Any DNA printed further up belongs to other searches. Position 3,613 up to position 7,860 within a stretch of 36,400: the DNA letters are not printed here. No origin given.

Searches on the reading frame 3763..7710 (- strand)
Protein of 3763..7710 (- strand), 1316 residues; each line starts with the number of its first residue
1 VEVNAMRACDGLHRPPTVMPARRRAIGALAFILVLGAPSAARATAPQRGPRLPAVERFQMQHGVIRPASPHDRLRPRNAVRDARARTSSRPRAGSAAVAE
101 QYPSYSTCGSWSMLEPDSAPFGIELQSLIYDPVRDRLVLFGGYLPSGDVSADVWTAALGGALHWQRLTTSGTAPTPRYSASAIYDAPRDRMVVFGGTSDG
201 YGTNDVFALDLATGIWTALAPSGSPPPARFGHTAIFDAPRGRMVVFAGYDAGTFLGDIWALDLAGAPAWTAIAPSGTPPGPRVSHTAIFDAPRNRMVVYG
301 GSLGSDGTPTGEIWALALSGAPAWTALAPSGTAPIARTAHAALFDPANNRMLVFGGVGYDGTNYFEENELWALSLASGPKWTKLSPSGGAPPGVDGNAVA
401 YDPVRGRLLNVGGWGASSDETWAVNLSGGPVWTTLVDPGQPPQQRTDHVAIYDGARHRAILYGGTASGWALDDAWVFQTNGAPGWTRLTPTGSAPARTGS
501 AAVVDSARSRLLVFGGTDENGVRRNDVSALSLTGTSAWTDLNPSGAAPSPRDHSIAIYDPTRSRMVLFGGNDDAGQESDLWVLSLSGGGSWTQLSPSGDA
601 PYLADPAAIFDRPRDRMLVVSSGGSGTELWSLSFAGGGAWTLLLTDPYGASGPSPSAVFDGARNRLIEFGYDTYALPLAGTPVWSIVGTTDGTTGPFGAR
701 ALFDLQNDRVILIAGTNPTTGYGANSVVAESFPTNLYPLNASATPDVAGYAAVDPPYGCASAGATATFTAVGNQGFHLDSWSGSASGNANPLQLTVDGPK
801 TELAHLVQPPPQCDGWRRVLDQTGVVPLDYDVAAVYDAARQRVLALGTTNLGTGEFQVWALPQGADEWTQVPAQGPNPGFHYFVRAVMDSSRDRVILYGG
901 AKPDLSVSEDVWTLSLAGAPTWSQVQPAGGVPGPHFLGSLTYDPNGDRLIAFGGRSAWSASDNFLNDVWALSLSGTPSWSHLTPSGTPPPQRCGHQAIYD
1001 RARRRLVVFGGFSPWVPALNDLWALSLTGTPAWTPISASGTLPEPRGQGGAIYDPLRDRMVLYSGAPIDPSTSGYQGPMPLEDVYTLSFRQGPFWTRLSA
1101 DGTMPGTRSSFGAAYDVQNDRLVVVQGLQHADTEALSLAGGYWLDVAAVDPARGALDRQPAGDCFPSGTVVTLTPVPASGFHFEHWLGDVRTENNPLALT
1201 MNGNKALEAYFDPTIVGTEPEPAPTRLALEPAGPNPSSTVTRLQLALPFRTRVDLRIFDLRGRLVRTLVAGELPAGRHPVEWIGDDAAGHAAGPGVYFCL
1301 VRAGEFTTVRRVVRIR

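Call 46: search_protein_families(library=pfam, proteins=[window:3763-7710:-], max_evalue=0.001)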
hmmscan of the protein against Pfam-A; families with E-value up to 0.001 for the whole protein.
window:3763-7710:- (1316 aa): 9 families
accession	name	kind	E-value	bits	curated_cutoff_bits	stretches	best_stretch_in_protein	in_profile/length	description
PF24681.1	Kelch_KLHDC2_KLHL20_DRC7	-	9.1e-118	391.8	50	5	133-318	7-186/221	KLHDC2/KLHL20/DRC7 Kelch-repeats domain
PF24981.1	Beta-prop_ATRN-LZTR1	-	1.2e-65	222.1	50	4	865-1088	24-242/289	Attractin/LZTR1 beta-propeller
PF13415.12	Kelch_3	-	2.4e-53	177.8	22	3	241-289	2-47/48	Galactose oxidase, central domain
PF13418.12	Kelch_4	-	3.3e-44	149.1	21.6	2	176-226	1-48/49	Galactose oxidase, central domain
PF13854.13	Kelch_HCF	-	1.9e-35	123.2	113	4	254-356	154-257/345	Host cell factor, Kelch-repeats domain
PF01344.31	Kelch_1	-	6.4e-19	67.6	20.1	0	189-221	12-44/46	Kelch motif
PF18998.6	Flg_new_2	-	1.6e-14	54.1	23.6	2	1164-1213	19-71/73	Divergent InlB B-repeat domain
PF13964.12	Kelch_6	-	1.4e-13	50.7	25.3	0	186-221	9-45/50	Kelch motif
PF13860.13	FlgD_ig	-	2.5e-07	31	27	1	1252-1297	24-69/79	FlgD Ig-like domain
